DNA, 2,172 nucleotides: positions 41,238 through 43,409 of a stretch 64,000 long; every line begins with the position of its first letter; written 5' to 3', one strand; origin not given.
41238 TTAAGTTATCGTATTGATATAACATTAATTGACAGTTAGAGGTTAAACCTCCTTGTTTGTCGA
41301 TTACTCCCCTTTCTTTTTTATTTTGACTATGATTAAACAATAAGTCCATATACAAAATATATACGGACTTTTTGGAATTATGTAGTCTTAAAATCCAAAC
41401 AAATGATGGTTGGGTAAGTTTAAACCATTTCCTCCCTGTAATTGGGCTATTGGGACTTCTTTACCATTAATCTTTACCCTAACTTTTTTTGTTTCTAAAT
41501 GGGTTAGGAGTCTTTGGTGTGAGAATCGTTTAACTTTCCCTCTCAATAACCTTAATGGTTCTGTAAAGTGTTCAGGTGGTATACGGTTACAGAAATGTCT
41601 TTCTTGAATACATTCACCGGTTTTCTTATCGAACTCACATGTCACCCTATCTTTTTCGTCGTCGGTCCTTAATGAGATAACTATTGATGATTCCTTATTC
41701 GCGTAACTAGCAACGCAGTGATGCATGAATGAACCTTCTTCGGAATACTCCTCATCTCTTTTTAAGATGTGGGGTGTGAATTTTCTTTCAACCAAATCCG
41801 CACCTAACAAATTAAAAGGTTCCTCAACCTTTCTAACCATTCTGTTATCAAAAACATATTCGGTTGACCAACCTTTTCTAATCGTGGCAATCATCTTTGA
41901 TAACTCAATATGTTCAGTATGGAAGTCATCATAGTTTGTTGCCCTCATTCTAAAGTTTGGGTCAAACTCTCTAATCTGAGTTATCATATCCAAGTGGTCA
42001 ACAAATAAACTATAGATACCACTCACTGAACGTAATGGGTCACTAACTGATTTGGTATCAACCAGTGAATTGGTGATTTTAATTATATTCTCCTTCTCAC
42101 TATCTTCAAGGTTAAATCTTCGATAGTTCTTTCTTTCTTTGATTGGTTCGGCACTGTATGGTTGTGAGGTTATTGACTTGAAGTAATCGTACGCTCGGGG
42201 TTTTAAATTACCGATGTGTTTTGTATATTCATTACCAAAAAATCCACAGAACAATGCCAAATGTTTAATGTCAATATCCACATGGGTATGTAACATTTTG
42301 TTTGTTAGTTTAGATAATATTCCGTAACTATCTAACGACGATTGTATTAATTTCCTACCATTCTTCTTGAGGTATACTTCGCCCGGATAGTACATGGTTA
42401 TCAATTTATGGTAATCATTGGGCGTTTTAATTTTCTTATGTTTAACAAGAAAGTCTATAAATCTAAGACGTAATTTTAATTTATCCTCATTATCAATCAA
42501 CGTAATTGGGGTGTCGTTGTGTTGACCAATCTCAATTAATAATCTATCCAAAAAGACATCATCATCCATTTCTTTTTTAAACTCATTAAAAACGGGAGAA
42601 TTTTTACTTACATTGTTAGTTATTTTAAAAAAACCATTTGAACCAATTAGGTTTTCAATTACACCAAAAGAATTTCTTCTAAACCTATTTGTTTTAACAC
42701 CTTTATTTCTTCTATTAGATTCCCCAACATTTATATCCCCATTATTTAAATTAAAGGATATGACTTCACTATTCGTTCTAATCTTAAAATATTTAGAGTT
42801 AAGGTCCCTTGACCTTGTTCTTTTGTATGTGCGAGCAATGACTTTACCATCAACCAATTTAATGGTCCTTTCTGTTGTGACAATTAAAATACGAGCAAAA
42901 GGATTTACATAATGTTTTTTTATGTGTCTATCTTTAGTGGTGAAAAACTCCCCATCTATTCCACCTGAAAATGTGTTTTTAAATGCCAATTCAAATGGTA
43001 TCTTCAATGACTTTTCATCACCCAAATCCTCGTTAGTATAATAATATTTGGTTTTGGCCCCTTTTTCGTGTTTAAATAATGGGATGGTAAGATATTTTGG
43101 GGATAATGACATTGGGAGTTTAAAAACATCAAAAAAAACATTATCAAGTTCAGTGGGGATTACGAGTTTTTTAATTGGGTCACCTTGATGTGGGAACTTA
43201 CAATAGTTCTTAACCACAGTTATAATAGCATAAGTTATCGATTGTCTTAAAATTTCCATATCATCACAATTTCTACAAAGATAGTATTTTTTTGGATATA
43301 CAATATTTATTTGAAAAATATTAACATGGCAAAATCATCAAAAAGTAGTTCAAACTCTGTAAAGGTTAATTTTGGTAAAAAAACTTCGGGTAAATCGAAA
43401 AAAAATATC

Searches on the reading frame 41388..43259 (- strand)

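Call 7: search_protein_families(library=pfam, proteins=[window:41388-43259:-], max_evalue=0.01)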
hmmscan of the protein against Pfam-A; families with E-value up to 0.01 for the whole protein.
window:41388-43259:- (623 aa): 1 family
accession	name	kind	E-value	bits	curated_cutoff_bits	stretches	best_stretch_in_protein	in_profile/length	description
PF14284.11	PcfJ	-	3.3e-12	46.9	25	1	487-563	59-141/147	PcfJ-like protein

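Call 9: search_protein_families(library=phrogs, proteins=[window:41388-43259:-], max_evalue=0.001)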
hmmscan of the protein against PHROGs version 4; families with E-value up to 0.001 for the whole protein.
window:41388-43259:- (623 aa): 1 family
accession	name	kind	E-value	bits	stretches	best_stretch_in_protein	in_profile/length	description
phrog_3169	-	unknown function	1.1e-06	29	1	501-564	388-454/474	-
